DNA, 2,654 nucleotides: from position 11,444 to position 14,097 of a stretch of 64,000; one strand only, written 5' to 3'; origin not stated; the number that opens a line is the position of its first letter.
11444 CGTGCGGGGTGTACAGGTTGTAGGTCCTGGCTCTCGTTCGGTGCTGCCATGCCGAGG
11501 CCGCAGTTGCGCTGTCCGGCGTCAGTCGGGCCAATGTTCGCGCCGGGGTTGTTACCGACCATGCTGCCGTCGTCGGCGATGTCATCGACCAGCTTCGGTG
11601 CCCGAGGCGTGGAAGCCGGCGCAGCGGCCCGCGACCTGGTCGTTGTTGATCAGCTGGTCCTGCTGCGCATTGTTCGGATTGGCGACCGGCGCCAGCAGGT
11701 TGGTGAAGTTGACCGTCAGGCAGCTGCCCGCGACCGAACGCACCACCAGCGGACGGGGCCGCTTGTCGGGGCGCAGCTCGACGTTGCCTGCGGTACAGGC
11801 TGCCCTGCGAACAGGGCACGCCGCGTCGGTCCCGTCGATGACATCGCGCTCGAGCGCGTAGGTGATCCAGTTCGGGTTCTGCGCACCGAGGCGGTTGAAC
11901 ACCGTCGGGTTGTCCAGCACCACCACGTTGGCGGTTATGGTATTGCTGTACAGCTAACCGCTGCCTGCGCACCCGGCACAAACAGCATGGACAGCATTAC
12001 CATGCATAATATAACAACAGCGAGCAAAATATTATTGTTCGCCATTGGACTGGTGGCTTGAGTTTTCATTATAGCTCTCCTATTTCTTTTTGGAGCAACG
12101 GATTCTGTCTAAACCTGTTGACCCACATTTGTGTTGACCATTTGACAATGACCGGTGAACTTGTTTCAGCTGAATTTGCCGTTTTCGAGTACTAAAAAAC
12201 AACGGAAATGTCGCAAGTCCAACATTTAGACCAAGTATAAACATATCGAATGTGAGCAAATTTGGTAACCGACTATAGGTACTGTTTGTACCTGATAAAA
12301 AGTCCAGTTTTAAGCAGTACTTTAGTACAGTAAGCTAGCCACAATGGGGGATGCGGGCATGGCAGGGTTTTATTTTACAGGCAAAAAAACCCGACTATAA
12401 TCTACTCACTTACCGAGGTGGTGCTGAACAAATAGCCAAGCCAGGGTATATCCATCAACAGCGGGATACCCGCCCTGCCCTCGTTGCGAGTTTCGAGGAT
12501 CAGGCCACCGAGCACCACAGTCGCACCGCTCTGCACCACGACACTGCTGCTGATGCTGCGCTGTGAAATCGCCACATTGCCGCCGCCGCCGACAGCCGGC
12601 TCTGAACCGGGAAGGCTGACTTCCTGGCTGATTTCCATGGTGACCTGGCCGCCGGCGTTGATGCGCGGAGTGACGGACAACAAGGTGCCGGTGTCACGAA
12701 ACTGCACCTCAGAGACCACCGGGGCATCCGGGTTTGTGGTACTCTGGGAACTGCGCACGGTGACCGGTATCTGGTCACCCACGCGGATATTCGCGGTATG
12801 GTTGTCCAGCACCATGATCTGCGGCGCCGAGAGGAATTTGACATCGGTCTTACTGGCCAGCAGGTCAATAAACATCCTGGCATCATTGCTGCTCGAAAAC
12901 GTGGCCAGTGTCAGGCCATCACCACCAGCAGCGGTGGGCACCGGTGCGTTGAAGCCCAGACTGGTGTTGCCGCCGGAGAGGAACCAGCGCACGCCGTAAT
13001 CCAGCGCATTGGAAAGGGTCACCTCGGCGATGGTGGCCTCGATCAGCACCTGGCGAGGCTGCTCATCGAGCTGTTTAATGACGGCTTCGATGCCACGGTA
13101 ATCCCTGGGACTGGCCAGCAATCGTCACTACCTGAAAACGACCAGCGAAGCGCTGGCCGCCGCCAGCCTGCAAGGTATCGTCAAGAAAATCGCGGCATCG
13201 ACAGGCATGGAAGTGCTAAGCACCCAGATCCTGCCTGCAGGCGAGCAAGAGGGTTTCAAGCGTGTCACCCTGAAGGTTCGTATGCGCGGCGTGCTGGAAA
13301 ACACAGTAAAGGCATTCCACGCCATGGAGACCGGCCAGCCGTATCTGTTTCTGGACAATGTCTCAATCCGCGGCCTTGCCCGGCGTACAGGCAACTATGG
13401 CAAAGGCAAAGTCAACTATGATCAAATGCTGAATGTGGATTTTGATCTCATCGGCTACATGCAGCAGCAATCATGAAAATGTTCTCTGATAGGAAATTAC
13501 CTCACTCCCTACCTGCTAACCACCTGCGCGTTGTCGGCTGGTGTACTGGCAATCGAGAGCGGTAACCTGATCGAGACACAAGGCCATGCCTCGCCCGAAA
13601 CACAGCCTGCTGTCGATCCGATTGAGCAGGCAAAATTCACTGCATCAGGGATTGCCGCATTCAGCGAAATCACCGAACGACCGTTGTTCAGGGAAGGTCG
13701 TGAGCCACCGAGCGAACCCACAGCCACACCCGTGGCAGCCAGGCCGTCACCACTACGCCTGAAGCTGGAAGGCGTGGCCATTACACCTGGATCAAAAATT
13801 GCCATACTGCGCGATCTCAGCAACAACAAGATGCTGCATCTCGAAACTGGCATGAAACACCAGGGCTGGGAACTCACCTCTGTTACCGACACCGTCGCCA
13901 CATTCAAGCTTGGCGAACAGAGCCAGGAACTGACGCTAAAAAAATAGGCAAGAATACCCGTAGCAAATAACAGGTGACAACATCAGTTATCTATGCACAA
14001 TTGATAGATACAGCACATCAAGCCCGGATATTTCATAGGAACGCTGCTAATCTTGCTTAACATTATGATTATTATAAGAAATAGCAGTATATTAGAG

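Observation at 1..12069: GC-rich copper/manganese-oxidase gene block beside a low-GC chromosome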

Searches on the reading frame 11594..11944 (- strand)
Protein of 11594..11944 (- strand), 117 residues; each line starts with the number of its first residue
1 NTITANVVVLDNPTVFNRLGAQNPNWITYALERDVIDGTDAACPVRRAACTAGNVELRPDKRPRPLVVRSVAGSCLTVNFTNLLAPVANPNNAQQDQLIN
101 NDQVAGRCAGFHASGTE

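Call 57: find_related_loci(query=window:11594-11944:-, collection=metagenome_contigs, flank=10000)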
Query seq(117 aa) (117 aa) in metagenome_contigs; peptide patterns used: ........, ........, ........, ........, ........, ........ (x = any residue, [..] = any of these).
600 stretches matched a pattern (row limit reached: there are more); 203 encode a relative of the query (tblastn E <= 1e-3); the best 80 are kept; 80 distinct loci.
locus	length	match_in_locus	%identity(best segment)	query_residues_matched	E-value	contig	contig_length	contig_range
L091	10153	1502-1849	87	1-117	4e-64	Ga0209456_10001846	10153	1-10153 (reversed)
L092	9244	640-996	79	3-117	9e-57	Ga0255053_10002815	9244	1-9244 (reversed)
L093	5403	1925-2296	73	2-117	3e-54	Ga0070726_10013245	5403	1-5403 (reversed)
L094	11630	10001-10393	72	1-117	2e-54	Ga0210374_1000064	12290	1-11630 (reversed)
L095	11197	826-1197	73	1-117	4e-54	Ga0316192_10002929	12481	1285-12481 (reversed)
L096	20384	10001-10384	74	1-117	4e-54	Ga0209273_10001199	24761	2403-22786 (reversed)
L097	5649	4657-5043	70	2-117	1e-50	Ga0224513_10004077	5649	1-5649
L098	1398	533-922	66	1-117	6e-52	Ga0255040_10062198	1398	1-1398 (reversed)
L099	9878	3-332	77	14-117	3e-50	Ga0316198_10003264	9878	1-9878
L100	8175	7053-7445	66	1-117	6e-50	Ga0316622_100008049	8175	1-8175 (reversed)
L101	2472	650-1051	66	2-117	4e-49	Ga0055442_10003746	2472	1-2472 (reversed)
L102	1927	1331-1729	60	3-117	2e-43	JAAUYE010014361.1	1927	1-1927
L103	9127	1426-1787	86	2-117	1e-45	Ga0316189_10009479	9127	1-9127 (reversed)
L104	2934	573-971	53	2-117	1e-38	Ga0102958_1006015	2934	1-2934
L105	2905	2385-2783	53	2-117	3e-38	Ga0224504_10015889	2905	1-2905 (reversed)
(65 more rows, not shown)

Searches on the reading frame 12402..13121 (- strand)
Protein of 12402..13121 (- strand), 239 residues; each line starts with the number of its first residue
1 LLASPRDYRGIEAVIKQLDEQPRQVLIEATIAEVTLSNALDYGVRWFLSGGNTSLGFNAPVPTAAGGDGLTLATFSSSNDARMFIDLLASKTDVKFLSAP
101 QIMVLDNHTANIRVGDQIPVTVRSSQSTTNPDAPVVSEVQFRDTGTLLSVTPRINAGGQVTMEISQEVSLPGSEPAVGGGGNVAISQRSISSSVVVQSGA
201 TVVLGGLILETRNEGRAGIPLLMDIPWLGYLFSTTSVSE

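Call 5: search_protein_families(library=pfam, proteins=[window:12402-13121:-], max_evalue=0.01)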
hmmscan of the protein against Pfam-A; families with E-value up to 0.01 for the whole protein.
window:12402-13121:- (239 aa): 1 family
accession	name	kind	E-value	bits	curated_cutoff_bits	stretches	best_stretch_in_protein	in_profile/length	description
PF00263.26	Secretin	-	2.9e-43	147.8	27.5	1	88-237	2-152/169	Bacterial type II and III secretion system protein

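Call 34: find_homologous_proteins(query=window:12402-13121:-, max_evalue=1e-30)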
Query window:12402-13121:- (239 aa): 215 proteins with E <= 1e-30 among 1222 candidates; the best 120 are listed.
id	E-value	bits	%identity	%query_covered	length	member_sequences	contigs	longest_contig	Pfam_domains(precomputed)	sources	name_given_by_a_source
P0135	5.0e-147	505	100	100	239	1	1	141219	PF00263.27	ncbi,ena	-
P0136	2.8e-131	454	89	99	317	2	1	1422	PF03958.23,PF00263.27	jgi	jgi:general secretion pathway protein D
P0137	4.2e-129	447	89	99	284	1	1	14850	PF00263.27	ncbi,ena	-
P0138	1.1e-124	432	86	99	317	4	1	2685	PF03958.23,PF00263.27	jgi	jgi:general secretion pathway protein D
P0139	2.8e-124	431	86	99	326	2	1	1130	PF03958.23,PF00263.27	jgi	jgi:general secretion pathway protein D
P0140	1.4e-113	396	90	85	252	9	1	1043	PF00263.27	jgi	jgi:general secretion pathway protein D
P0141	2.2e-111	389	77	98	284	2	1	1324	PF00263.27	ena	-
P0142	2.3e-110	385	78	99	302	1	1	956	PF03958.23,PF00263.27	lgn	-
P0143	1.5e-107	376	76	99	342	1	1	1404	PF03958.23,PF00263.27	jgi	jgi:general secretion pathway protein D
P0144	2.6e-107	375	75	99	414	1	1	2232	PF03958.23,PF00263.27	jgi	jgi:general secretion pathway protein D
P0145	6.8e-107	374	75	99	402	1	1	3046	PF03958.23,PF00263.27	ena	-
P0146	9.8e-107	373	87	85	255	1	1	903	PF00263.27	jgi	-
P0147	5.0e-106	371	72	99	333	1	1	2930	PF03958.23,PF00263.27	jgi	jgi:general secretion pathway protein D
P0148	8.8e-106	370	73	99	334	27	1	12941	PF03958.23,PF00263.27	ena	-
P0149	1.9e-105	369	73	99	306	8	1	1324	PF03958.23,PF00263.27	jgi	jgi:general secretion pathway protein D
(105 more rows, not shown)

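Call 35: find_encoding_contigs(protein=P0137, flank=10000, max_places=4)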
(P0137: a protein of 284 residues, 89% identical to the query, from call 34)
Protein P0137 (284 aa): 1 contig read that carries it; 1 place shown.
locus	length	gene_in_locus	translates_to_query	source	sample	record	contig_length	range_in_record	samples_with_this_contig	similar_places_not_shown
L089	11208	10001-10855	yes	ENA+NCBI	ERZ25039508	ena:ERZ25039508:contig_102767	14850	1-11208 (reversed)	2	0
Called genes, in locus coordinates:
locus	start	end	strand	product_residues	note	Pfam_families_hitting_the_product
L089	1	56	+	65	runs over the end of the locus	-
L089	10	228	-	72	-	-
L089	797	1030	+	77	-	-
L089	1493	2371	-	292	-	PF14341:PilX_N, PF12836:HHH_3 (faint), PF21687:T2SSK_1st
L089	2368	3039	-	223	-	PF07963:N_methyl, PF11612:T2SSJ (weak)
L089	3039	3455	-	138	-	PF07963:N_methyl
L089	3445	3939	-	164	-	PF07963:N_methyl (weak), PF12019:GspH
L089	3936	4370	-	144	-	PF07963:N_methyl, PF08334:T2SSG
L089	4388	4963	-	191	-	PF00482:T2SSF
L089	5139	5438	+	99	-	-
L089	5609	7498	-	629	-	PF05157:MshEN, PF00437:T2SSE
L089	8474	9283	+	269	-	PF21305:type_II_gspD_N0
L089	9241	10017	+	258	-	PF03958:Secretin_N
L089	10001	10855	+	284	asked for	PF00263:Secretin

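Call 36: find_encoding_contigs(protein=P0148, flank=10000, max_places=3)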
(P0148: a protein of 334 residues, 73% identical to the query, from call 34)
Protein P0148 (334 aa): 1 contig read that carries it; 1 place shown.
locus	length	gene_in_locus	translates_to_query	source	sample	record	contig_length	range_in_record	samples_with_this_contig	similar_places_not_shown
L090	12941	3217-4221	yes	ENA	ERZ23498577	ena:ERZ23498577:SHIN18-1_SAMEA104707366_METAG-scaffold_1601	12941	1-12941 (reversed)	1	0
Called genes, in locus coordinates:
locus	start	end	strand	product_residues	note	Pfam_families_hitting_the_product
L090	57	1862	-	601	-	PF05157:MshEN, PF00437:T2SSE, PF13191:AAA_16 (faint)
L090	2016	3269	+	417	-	-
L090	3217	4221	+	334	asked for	PF03958:Secretin_N, PF00263:Secretin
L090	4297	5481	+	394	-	-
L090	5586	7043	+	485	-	-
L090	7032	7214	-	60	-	PF00196:GerE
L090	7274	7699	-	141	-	-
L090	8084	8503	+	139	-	-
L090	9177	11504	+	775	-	PF00512:HisKA, PF02518:HATPase_c, PF00072:Response_reg, PF01627:Hpt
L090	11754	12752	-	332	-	PF14495:Cytochrom_C550 (faint), PF13442:Cytochrome_CBB3, PF00034:Cytochrom_C, PF13442:Cytochrome_CBB3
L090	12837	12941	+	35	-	?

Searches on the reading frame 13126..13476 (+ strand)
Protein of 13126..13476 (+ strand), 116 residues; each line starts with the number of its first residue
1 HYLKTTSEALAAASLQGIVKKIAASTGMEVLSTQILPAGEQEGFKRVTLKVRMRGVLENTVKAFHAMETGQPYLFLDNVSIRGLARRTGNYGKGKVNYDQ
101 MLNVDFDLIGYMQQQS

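Call 68: search_protein_families(library=pfam, proteins=[window:13126-13476:+], max_evalue=0.01)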
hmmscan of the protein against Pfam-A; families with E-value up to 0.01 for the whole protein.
window:13126-13476:+ (116 aa): 1 family
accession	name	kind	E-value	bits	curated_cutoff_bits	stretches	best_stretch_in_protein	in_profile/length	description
PF10741.14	T2SSM_b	-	5.6e-22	78.2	21.7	1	2-112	6-111/111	Type II secretion system (T2SS), protein M subtype b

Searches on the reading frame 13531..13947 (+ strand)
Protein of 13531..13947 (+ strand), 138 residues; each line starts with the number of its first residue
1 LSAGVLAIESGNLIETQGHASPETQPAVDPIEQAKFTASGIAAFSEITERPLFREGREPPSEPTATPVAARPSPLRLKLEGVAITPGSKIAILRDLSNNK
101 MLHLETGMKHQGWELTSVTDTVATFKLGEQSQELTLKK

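Call 5: search_protein_families(library=pfam, proteins=[window:13531-13947:+], max_evalue=0.01)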
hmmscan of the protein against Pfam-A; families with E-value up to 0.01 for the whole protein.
window:13531-13947:+ (138 aa): 0 families

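Call 52: search_protein_families(library=ncbifam, proteins=[window:13531-13947:+], max_evalue=0.001)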
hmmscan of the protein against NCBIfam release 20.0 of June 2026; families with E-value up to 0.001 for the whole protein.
window:13531-13947:+ (138 aa): 0 families
